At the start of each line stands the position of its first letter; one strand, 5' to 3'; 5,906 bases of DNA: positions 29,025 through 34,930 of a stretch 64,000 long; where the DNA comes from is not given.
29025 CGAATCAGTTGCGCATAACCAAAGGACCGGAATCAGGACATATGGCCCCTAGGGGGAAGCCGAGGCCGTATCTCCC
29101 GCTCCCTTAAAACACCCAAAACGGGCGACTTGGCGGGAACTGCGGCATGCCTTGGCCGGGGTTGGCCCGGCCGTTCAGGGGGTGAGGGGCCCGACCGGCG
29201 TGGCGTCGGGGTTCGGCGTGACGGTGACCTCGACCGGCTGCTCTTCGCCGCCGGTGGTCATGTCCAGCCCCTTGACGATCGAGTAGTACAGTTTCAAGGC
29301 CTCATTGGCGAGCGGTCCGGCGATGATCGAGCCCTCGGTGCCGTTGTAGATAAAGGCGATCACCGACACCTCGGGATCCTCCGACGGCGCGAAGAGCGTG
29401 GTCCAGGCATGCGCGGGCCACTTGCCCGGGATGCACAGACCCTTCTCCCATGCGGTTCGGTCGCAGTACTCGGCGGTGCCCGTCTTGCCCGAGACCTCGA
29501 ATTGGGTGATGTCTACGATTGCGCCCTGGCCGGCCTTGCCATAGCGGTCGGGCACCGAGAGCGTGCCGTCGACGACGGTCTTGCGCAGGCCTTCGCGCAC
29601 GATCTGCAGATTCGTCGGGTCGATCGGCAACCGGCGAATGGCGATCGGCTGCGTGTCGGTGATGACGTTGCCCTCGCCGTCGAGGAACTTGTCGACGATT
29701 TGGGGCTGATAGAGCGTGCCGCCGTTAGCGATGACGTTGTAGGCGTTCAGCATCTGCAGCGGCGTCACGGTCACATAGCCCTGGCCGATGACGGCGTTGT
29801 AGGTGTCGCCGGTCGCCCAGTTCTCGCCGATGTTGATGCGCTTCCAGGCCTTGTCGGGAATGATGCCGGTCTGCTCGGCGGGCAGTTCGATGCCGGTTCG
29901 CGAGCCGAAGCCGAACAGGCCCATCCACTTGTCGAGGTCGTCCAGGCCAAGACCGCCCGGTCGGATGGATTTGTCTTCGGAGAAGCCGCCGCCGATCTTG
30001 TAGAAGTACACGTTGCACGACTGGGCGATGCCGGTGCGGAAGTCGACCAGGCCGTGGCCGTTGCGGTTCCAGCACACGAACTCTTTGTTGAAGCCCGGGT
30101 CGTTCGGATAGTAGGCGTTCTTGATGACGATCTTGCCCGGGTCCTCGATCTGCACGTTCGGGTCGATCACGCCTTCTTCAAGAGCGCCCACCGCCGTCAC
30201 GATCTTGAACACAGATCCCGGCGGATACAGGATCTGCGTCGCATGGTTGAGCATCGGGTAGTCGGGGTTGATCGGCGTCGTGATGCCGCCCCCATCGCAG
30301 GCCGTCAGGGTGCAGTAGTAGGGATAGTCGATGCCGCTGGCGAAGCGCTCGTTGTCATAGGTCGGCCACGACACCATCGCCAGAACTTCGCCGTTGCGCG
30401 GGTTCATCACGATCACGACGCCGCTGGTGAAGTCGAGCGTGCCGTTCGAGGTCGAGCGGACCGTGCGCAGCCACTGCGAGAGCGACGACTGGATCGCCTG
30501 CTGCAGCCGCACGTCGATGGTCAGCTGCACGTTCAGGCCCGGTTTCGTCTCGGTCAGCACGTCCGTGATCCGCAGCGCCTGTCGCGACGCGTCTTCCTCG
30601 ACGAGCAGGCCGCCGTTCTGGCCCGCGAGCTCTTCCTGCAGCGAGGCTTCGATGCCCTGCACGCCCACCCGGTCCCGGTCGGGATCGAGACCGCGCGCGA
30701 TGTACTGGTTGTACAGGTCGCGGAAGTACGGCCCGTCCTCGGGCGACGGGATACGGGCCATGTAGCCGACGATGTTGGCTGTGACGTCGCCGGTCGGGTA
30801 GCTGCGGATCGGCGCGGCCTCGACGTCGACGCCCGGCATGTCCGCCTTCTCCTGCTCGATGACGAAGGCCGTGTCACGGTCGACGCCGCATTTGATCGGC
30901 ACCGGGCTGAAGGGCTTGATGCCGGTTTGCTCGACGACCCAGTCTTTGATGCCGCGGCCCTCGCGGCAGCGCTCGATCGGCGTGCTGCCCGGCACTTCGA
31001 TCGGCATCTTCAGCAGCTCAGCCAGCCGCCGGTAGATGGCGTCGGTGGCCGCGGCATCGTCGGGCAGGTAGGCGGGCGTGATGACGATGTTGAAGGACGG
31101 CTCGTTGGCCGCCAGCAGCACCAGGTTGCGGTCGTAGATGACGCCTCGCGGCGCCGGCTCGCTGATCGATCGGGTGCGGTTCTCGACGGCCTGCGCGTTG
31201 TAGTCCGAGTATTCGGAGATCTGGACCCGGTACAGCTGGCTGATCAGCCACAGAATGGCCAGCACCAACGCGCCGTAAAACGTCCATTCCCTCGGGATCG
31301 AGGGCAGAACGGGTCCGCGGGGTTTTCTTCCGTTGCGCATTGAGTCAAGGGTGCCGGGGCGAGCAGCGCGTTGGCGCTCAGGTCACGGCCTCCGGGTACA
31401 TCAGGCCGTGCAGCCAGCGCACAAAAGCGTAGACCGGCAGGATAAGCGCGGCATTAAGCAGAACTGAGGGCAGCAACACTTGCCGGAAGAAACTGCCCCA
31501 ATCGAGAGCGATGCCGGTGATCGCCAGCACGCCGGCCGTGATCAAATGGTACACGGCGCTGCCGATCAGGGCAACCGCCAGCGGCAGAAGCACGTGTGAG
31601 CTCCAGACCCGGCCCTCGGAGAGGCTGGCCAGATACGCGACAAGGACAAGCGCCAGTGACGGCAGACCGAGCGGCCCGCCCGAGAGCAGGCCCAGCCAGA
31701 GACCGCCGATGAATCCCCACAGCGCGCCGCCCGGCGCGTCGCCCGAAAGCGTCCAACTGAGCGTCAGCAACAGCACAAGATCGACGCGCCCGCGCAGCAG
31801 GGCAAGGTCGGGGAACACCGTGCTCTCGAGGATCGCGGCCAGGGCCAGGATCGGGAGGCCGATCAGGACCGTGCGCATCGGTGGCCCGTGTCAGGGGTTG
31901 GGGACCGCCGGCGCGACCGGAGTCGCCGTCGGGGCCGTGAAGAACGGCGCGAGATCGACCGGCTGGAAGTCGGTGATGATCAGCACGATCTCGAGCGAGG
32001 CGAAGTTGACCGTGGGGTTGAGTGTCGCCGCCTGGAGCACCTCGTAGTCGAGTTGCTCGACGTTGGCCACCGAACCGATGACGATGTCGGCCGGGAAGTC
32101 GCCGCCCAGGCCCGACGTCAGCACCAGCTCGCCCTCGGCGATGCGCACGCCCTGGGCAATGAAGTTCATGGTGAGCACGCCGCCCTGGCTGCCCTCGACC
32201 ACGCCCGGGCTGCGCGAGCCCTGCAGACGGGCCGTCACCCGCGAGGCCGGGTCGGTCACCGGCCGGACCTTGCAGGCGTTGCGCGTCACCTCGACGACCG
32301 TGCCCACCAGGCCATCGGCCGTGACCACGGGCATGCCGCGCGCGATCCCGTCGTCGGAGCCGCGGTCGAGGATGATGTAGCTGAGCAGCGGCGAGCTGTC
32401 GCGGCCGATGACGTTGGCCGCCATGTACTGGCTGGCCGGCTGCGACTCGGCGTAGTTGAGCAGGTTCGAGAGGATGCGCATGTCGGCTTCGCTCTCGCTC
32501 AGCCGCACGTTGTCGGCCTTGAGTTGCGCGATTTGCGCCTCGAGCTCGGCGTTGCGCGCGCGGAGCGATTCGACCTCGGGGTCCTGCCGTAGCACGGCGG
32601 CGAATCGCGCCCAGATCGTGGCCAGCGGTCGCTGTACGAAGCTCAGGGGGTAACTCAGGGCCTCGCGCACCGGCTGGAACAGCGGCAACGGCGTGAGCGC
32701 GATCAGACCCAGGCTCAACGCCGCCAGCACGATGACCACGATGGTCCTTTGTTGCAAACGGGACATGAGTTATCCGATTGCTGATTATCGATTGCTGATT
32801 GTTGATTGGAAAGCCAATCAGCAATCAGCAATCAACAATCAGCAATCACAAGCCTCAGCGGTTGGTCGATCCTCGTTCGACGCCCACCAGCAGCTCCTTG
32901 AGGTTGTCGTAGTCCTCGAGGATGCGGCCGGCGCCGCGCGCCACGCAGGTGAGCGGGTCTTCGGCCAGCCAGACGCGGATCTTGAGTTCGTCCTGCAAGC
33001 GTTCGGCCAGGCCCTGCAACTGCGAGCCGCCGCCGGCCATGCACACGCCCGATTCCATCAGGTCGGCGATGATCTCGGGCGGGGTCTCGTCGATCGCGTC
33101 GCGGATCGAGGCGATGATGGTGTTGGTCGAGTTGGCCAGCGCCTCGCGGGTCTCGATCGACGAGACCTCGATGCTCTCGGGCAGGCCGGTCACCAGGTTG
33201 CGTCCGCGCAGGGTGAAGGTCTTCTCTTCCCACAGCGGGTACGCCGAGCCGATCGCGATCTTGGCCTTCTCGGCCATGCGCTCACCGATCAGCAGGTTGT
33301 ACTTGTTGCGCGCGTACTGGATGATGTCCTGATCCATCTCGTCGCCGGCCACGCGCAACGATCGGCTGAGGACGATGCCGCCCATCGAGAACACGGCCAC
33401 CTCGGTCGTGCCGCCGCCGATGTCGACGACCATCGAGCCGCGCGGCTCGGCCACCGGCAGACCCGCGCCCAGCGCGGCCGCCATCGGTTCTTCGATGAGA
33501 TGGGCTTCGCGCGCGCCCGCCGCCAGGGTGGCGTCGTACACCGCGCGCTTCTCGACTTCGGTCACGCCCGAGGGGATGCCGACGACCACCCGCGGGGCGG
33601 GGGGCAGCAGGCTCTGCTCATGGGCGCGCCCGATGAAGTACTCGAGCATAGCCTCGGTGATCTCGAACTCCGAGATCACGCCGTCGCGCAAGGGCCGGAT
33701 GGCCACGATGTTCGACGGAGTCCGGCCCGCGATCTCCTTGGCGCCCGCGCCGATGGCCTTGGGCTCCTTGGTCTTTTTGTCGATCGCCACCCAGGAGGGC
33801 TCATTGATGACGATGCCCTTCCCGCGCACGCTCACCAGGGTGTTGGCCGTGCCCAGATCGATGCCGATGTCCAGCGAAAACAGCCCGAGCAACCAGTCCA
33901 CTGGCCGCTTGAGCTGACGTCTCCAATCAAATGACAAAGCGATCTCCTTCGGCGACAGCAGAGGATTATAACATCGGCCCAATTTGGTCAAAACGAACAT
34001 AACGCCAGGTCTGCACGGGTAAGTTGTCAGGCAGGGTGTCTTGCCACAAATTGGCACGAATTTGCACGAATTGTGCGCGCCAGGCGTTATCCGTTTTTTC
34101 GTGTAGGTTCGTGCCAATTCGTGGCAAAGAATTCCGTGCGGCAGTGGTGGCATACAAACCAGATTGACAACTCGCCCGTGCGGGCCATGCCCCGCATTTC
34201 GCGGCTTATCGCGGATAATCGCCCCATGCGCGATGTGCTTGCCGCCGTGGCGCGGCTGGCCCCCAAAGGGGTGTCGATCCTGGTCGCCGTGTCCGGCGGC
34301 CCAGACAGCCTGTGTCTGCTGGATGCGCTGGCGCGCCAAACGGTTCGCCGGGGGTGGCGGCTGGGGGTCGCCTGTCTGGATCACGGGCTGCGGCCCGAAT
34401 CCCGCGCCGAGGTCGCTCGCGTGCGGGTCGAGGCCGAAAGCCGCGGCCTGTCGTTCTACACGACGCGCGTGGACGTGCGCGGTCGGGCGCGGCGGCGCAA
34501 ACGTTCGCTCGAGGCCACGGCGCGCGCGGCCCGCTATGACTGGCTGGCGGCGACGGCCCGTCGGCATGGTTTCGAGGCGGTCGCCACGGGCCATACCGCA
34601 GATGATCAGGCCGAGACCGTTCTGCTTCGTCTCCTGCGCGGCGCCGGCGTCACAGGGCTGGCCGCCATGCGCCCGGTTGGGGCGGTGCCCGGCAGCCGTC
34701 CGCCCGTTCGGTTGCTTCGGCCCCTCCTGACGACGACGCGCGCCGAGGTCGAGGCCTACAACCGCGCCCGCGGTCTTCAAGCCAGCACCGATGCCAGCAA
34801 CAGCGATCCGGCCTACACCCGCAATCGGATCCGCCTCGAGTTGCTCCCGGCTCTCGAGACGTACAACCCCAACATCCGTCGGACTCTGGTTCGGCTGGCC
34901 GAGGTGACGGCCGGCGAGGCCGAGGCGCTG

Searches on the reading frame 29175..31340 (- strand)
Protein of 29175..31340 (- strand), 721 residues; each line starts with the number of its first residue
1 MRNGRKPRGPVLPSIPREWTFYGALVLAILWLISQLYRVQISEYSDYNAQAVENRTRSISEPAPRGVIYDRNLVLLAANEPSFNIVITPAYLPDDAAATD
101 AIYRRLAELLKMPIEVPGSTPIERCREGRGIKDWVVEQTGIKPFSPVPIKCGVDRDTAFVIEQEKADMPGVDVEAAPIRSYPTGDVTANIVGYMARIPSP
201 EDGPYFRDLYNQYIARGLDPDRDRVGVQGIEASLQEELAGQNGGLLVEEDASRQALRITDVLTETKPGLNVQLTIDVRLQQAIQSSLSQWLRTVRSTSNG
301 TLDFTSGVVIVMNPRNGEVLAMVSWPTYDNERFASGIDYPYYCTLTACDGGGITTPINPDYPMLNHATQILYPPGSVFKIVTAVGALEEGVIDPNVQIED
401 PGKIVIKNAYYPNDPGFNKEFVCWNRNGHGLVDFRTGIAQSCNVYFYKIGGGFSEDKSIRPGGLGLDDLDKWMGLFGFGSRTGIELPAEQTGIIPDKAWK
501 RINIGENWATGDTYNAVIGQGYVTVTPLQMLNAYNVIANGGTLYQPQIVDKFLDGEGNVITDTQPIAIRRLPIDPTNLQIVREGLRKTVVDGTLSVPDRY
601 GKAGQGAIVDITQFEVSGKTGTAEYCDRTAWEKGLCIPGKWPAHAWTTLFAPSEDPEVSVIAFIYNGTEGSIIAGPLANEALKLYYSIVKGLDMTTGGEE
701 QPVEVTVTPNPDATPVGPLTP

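Call 37: search_protein_families(library=pfam, proteins=[window:29175-31340:-], max_evalue=0.00001)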
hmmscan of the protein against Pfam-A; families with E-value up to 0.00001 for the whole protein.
window:29175-31340:- (721 aa): 2 families
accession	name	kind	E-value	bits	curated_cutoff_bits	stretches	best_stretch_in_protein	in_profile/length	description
PF00905.27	Transpeptidase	-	3e-60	204.4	22.1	1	307-682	1-298/299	Penicillin binding protein transpeptidase domain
PF03717.20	PBP_dimer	-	9.9e-32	111.2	24.4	1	61-252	2-172/180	Penicillin-binding Protein dimerisation domain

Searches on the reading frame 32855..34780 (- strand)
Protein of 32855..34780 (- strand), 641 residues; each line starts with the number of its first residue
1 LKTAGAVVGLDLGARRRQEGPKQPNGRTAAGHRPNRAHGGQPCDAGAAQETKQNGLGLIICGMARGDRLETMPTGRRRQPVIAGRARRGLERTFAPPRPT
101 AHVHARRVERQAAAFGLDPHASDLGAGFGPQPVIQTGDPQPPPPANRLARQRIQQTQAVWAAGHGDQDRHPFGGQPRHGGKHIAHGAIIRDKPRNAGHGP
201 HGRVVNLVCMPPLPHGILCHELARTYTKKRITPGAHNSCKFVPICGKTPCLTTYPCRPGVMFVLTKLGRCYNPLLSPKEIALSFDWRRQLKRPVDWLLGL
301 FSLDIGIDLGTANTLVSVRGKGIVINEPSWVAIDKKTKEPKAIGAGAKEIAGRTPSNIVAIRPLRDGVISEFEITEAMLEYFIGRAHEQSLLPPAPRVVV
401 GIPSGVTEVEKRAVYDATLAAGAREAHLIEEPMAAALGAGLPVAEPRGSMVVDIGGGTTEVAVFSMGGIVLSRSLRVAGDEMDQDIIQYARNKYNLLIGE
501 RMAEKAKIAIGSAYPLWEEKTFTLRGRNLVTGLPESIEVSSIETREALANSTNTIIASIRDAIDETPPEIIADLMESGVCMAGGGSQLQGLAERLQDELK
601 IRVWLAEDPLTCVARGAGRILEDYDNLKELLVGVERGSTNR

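Call 37: search_protein_families(library=pfam, proteins=[window:32855-34780:-], max_evalue=0.00001)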
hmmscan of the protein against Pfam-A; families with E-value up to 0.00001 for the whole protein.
window:32855-34780:- (641 aa): 4 families
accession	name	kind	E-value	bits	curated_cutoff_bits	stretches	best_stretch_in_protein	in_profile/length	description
PF06723.19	MreB_Mbl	-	4.7e-132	440.2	27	1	304-628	3-326/327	MreB/Mbl protein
PF00012.26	HSP70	-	5.7e-13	48.4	20.6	1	387-495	125-239/599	Hsp70 protein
PF14450.12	FtsA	-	1.9e-12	48.1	31.8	1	450-606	1-110/127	Cell division protein FtsA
PF00022.25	Actin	-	7.7e-10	38.3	27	0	545-601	296-351/410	Actin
